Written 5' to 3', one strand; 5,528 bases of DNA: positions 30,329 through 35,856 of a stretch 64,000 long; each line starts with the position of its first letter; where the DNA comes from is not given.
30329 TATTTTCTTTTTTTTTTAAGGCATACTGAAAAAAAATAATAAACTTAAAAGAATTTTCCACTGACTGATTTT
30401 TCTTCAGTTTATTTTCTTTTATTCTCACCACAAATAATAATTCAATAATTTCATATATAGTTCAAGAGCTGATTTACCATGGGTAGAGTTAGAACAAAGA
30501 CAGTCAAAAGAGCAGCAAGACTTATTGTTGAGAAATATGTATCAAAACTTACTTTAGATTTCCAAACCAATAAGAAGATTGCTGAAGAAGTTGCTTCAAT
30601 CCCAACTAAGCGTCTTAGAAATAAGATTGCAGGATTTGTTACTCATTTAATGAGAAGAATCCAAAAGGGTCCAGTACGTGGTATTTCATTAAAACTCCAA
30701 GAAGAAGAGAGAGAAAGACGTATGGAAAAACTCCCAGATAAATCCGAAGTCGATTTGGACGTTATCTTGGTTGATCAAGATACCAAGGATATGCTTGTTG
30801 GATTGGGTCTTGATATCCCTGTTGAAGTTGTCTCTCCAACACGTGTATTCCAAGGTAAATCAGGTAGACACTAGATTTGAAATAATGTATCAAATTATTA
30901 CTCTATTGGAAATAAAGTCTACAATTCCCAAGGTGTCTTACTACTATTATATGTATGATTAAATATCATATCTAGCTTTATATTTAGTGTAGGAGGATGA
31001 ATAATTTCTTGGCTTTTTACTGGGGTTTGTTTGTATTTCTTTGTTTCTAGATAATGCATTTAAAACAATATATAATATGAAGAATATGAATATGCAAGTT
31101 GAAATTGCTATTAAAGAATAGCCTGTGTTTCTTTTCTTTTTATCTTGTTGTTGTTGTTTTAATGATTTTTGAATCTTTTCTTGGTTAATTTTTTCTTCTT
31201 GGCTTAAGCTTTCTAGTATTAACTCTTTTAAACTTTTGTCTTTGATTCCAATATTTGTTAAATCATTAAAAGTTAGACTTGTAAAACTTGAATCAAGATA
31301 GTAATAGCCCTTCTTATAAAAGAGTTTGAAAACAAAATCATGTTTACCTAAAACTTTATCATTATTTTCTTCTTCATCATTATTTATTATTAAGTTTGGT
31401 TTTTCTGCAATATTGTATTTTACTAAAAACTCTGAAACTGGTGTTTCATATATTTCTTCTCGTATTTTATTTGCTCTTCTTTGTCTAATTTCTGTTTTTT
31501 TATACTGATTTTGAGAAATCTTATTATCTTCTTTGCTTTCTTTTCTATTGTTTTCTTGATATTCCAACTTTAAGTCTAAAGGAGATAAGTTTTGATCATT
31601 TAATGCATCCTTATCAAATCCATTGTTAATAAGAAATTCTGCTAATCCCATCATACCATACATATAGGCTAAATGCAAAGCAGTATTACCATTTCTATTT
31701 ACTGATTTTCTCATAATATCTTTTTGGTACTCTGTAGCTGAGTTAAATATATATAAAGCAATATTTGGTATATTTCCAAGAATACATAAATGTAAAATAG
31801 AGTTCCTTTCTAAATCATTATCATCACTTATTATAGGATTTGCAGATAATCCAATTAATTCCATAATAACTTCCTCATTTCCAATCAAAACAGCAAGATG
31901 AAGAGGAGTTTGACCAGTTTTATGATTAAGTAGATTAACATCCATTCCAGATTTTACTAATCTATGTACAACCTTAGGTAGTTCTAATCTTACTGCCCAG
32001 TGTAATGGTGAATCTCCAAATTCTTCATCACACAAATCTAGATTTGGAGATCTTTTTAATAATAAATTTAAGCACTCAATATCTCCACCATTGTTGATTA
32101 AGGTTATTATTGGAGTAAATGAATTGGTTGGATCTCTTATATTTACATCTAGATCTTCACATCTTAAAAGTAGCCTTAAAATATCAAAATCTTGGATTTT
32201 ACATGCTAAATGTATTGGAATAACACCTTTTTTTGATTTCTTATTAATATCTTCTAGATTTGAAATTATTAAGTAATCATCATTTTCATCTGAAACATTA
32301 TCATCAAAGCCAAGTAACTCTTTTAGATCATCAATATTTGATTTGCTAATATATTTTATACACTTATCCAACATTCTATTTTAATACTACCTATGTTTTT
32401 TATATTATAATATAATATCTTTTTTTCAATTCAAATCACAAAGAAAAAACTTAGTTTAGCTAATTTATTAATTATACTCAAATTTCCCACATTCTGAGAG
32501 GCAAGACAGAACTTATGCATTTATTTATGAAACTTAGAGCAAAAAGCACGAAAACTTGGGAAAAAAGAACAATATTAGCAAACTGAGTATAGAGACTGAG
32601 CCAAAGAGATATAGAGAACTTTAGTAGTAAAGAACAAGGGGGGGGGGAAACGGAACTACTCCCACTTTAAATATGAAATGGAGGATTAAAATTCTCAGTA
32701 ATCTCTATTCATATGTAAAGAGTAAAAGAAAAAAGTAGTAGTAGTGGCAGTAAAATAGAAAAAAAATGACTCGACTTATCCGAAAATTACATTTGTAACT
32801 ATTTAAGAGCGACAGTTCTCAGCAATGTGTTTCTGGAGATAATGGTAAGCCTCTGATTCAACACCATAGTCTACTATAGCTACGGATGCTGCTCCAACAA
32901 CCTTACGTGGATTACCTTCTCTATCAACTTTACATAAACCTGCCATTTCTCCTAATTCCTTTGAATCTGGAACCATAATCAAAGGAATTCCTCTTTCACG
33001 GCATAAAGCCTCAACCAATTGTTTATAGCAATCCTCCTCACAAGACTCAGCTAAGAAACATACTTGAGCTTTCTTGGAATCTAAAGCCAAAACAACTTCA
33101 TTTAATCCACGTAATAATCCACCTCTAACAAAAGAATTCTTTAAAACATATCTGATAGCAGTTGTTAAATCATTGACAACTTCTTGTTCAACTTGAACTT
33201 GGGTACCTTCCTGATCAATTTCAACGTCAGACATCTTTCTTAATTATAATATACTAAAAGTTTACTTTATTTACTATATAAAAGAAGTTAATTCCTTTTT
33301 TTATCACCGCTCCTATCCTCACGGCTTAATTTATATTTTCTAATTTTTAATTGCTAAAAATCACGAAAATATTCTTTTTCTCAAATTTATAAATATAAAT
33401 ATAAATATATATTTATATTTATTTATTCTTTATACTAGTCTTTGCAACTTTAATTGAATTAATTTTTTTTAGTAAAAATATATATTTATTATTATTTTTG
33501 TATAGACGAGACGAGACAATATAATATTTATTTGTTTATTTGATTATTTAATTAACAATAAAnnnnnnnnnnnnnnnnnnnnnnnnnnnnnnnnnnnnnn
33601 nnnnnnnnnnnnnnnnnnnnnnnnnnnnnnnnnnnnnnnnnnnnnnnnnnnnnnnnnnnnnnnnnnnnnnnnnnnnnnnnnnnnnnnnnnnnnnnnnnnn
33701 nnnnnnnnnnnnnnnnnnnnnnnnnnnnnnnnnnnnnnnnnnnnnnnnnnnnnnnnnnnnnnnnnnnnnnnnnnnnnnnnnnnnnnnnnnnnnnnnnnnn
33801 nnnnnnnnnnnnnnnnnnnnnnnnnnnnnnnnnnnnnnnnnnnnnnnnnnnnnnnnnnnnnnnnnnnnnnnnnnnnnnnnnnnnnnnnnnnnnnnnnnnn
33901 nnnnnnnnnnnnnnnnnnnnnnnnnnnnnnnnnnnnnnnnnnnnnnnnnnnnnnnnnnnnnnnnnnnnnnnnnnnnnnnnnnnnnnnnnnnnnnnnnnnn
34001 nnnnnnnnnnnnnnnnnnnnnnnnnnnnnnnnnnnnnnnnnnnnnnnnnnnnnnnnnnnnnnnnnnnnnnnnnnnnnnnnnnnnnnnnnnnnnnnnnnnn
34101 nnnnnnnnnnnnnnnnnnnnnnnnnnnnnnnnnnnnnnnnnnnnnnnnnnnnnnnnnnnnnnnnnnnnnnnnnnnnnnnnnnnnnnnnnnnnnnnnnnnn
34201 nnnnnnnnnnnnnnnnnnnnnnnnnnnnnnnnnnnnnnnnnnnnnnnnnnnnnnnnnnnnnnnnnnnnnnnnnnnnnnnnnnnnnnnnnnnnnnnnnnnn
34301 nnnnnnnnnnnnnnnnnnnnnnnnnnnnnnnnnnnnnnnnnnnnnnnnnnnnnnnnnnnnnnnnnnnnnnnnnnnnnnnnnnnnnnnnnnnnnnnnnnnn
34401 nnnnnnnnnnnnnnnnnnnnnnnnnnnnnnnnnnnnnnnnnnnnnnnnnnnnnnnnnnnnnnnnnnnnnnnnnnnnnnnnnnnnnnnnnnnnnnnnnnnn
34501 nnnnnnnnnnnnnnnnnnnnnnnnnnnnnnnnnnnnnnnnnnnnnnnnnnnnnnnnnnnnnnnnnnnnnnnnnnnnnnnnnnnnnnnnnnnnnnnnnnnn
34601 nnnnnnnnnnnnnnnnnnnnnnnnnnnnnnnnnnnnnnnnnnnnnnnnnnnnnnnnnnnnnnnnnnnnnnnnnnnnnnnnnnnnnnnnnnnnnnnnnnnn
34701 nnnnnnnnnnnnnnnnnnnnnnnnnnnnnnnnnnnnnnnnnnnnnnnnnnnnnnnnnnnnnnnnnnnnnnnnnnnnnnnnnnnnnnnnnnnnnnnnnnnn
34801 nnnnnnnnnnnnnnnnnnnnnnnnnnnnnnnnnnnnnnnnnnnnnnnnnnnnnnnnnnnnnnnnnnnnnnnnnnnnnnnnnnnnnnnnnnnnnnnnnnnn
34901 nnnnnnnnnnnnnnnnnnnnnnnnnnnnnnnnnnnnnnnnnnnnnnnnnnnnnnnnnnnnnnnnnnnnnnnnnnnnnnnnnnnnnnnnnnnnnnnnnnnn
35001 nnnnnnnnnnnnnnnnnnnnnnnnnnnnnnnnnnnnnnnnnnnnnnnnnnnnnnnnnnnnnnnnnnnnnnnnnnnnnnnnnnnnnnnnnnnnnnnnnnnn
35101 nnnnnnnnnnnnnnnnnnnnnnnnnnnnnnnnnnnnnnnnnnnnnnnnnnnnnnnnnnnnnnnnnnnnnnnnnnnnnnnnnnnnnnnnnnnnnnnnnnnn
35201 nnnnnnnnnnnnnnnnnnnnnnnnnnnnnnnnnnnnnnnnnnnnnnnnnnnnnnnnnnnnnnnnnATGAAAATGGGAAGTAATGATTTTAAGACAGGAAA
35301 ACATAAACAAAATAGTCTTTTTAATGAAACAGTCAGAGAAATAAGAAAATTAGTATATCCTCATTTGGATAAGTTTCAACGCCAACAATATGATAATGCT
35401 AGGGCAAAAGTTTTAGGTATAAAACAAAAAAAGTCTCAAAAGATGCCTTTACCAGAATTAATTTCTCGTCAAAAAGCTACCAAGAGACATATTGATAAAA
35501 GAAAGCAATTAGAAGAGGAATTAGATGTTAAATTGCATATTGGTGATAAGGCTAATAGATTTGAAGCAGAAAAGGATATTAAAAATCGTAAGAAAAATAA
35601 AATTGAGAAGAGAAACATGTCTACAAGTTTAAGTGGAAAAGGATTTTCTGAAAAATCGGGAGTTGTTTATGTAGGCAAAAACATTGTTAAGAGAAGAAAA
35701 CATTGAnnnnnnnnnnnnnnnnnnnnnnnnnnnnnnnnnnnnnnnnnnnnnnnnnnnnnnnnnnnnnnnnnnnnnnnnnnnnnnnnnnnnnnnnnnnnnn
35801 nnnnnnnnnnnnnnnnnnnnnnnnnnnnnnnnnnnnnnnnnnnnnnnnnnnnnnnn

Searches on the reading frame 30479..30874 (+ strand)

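Call 13: search_protein_families(library=pfam, proteins=[window:30479-30874:+], max_evalue=0.01)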
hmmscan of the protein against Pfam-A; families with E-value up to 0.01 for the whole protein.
window:30479-30874:+ (131 aa): 1 family
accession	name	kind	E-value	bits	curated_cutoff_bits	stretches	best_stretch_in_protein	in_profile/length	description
PF00833.23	Ribosomal_S17e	-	1.3e-55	187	22.8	1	1-114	1-115/122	Ribosomal S17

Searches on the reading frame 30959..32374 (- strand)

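Call 14: search_protein_families(library=pfam, proteins=[window:30959-32374:-], max_evalue=0.01)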
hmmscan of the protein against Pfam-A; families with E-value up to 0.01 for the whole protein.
window:30959-32374:- (471 aa): 5 families
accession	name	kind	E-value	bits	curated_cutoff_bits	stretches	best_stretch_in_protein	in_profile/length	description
PF12796.13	Ank_2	-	2.1e-31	108.8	27.3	4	54-148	1-88/90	Ankyrin repeats (3 copies)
PF00023.36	Ank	-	1.5e-26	91.3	21.1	4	154-184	2-32/33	Ankyrin repeat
PF13637.12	Ank_4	-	1.9e-20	72.9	22.7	1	134-170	11-46/50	Ankyrin repeats (many copies)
PF13606.12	Ank_3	-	2.1e-18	64.6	22.3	1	228-255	1-28/30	Ankyrin repeat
PF13857.12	Ank_5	-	1.3e-14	54.6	27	1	226-268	13-55/56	Ankyrin repeats (many copies)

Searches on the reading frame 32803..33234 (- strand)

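Call 62: search_protein_families(library=pfam, proteins=[window:32803-33234:-], max_evalue=0.01)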
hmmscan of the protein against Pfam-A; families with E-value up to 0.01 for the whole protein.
window:32803-33234:- (143 aa): 1 family
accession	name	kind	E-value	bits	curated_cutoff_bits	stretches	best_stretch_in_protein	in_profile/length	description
PF01248.31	Ribosomal_L7Ae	-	1.3e-21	76.5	22.1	1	26-118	2-93/95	Ribosomal protein L7Ae/L30e/S12e/Gadd45 family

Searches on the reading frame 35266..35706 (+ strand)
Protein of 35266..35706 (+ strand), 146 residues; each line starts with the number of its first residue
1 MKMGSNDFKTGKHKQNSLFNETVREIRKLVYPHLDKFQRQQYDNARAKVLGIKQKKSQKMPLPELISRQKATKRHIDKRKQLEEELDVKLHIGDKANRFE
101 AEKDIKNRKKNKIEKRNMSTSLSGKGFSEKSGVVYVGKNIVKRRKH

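Call 14: search_protein_families(library=pfam, proteins=[window:35266-35706:+], max_evalue=0.01)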
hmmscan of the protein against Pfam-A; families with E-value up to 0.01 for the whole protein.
window:35266-35706:+ (146 aa): 1 family
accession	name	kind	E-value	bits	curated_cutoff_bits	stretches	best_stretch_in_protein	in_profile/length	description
PF15375.12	FSAF1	-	3.4e-09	37.5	27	1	13-96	38-121/132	40S small subunit processome assembly factor 1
